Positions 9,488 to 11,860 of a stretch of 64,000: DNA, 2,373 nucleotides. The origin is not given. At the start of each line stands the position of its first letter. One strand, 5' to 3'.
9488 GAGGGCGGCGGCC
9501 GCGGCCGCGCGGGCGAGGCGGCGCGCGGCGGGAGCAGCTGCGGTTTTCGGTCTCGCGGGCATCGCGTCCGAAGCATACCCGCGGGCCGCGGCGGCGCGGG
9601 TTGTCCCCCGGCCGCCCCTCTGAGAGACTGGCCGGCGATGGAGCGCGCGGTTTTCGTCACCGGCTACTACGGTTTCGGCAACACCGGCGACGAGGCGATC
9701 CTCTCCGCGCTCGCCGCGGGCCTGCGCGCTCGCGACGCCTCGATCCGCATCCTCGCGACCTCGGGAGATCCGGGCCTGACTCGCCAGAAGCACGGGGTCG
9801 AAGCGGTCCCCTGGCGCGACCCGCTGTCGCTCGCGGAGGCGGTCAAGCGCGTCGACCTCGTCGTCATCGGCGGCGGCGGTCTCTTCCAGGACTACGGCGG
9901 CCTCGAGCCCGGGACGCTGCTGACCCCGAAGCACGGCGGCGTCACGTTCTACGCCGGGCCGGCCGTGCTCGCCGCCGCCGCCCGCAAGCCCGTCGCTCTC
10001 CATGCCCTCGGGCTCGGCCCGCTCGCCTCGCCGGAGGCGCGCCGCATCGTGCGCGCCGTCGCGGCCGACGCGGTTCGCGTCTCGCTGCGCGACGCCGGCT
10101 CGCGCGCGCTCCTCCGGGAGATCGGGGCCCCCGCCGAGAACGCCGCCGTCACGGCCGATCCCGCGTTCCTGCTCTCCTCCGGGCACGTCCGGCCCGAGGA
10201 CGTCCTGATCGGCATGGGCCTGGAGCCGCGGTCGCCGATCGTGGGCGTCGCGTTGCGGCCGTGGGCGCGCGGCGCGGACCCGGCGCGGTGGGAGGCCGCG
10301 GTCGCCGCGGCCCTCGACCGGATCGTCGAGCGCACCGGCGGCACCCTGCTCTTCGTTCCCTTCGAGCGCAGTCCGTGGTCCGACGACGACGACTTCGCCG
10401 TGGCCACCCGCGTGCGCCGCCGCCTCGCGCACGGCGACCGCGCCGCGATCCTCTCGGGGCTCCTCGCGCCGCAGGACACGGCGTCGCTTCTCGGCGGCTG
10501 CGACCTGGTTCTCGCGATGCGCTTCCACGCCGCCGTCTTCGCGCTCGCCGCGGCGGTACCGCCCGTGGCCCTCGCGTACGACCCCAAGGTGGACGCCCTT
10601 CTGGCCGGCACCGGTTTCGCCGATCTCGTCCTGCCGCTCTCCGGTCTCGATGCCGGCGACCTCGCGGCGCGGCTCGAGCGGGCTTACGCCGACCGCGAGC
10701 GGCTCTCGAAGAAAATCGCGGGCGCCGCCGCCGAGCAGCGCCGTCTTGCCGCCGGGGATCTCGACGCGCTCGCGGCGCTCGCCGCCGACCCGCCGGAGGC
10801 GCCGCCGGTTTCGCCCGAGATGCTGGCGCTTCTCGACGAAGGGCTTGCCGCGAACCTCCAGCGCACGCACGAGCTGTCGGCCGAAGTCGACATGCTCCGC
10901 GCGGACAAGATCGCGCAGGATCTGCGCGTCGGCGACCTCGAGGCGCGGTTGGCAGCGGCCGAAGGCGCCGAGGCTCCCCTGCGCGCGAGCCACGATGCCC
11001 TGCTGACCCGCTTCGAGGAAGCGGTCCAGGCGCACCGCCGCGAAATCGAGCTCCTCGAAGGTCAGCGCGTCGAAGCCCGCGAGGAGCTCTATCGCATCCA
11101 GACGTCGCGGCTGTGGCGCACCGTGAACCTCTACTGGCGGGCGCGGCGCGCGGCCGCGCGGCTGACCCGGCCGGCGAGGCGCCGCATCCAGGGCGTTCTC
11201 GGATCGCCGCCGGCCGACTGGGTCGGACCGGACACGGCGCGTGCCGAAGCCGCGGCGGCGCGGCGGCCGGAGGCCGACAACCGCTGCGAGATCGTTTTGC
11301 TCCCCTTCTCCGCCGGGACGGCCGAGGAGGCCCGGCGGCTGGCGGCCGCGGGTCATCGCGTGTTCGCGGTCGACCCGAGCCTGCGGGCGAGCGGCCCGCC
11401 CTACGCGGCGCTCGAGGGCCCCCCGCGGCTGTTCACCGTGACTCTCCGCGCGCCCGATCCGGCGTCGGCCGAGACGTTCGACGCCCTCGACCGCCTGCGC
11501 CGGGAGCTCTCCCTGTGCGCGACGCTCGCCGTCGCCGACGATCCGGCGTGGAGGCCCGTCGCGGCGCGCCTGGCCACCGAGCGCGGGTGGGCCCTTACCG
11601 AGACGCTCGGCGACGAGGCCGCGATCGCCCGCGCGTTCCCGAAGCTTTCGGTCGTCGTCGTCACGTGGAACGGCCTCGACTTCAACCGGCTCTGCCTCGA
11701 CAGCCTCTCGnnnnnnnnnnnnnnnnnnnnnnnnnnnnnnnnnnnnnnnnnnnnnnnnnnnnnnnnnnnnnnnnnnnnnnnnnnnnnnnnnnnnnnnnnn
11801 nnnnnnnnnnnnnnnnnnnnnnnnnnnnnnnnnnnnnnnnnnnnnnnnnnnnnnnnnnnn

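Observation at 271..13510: Possible SLH-type protein / pyruvylated-glycan anchoring system in a diderm high-GC bacterium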

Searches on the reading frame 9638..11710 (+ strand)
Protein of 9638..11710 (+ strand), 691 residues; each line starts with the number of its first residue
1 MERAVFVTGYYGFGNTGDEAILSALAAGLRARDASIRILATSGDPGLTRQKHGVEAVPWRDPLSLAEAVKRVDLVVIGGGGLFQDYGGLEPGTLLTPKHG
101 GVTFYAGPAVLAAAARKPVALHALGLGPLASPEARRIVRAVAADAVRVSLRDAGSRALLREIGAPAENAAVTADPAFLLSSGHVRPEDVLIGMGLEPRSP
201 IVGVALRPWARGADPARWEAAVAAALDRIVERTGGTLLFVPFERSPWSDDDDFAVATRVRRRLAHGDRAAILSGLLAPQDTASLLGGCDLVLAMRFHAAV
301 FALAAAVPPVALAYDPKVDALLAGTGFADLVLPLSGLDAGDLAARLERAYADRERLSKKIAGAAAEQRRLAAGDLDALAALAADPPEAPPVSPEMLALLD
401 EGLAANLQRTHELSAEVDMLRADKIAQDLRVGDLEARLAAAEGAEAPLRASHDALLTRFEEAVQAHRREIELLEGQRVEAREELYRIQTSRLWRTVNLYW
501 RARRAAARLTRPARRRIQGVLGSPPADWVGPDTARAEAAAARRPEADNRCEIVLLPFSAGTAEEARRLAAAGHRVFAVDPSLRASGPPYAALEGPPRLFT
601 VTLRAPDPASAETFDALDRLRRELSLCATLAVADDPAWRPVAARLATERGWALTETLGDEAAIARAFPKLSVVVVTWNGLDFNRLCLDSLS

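Call 67: predict_structure(alignment_id=A4)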
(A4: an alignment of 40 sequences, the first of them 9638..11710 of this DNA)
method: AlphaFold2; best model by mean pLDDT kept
length: 691 residues; sequences in the alignment: 40
mean_pLDDT: 85.8   pTM: 0.63
mean pLDDT of the five models: 85.8, 84.5, 84.2, 83.1, 81.9
residues with pLDDT >= 90: 422; 70-90: 171; 50-70: 50; < 50: 48
segments of 3 or more residues with pLDDT < 50: 502-504, 506-538, 540-546
pLDDT, mean of each block of 10 residues (from residue 1): 90 92 95 95 93 93 93 89 81 84 92 96 92 94 95 94 93 94 91 96 96 93 98 97 85 96 96 94 97 97 97 92 94 95 97 96 97 97 94 93 85 80 86 83 75 81 79 73 62 57 49 48 40 44 51 91 90 93 95 93 95 96 87 94 92 85 66 53 60 50
secondary structure, 60 per line:
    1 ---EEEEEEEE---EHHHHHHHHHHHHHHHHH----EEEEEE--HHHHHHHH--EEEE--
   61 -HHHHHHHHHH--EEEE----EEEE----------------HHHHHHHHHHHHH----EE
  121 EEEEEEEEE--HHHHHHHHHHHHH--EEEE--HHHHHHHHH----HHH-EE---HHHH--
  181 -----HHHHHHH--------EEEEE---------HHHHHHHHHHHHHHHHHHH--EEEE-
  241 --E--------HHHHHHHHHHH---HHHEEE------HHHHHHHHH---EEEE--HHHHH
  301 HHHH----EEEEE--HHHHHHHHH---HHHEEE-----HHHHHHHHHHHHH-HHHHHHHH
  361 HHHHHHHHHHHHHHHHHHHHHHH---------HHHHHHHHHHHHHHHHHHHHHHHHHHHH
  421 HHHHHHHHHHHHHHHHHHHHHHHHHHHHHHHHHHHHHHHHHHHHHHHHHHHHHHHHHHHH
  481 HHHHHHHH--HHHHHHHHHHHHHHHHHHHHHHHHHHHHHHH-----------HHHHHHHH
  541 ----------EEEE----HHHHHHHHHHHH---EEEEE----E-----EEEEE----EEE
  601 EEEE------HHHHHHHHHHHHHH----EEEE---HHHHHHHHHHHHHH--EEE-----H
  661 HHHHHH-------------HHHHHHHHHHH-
elements in order (helices of 4 or more, strands of 3 or more residues): E4-11 H16-32 E37-42 H45-52 E55-58 H62-71 E74-77 E82-85 H102-114 E119-129 H132-144 E147-150 H153-161 H175-178 H186-192 E201-205 H215-233 E236-239 H252-262 E269-271 H278-286 E290-293 H296-304 E309-313 H316-324 E331-333 H339-351 H353-383 H393-488 H491-521 H533-540 E551-554 H559-570 E574-578 E589-593 E598-604 H611-624 E629-632 H636-649 E652-654 H660-666 H680-690

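Call 71: fold_search(model_id=the predicted structure, library=pdb)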
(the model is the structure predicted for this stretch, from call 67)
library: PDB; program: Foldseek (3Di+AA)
matches with E <= 10: 1397; with E <= 0.001: 296
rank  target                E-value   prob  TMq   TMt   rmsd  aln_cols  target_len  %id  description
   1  1v4v_A                8.8e-11  1.00  0.37  0.63   5.9       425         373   16  Crystal Structure Of UDP-N-Acetylglucosamine 2-Epimerase From Thermus Thermophilus HB8 (released 2003-12-02)
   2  4xsr_B                2.0e-10  1.00  0.38  0.67   5.0       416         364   18  Crystal structure of Anabaena Alr3699/HepE in complex with UDP-glucose (released 2016-01-13)
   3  6tvp_B                3.7e-10  1.00  0.31  0.49  10.8       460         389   14  Structure of Mycobacterium smegmatis alpha-maltose-1-phosphate synthase GlgM (released 2020-04-22)
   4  6tvp_A                5.3e-10  1.00  0.31  0.52  11.3       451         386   14  Structure of Mycobacterium smegmatis alpha-maltose-1-phosphate synthase GlgM (released 2020-04-22)
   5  3c48_A                5.6e-10  1.00  0.24  0.37  12.8       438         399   14  Structure of the retaining glycosyltransferase MshA: The first step in mycothiol biosynthesis. Organism: Corynebacteri (released 2008-03-25)
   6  4xsp_A                6.5e-10  1.00  0.39  0.67   4.9       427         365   16  Crystal structure of Anabaena Alr3699/HepE in complex with UDP (released 2016-01-13)
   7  3ot5_A                7.6e-10  1.00  0.41  0.70   5.3       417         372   14  2.2 Angstrom Resolution Crystal Structure of putative UDP-N-acetylglucosamine 2-epimerase from Listeria monocytogenes (released 2010-09-22)
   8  1v4v_B                8.0e-10  1.00  0.37  0.63   6.7       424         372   16  Crystal Structure Of UDP-N-Acetylglucosamine 2-Epimerase From Thermus Thermophilus HB8 (released 2003-12-02)
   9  2vsn_B                9.4e-10  1.00  0.33  0.41   6.7       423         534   16  Structure and topological arrangement of an O-GlcNAc transferase homolog: insight into molecular control of intracellu (released 2008-06-10)
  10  4xsu_B                1.2e-09  1.00  0.36  0.62   9.9       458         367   17  Crystal structure of Anabaena Alr3699/HepE in complex with UDP and glucose (released 2016-01-13)
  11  3c48_B                1.2e-09  1.00  0.24  0.38  12.3       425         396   15  Structure of the retaining glycosyltransferase MshA: The first step in mycothiol biosynthesis. Organism: Corynebacteri (released 2008-03-25)
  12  5zlr_A                1.6e-09  1.00  0.35  0.61   6.3       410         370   13  Structure of NeuC (released 2018-05-16)
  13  1f6d_D                1.6e-09  1.00  0.38  0.65   5.7       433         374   17  THE STRUCTURE OF UDP-N-ACETYLGLUCOSAMINE 2-EPIMERASE FROM E. COLI. (released 2000-12-13)
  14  5xvs_B                1.8e-09  1.00  0.35  0.61   6.2       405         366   14  Crystal structure of UDP-GlcNAc 2-epimerase NeuC complexed with UDP (released 2018-04-11)
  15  2vsn_A                2.3e-09  1.00  0.33  0.41   6.8       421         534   15  Structure and topological arrangement of an O-GlcNAc transferase homolog: insight into molecular control of intracellu (released 2008-06-10)
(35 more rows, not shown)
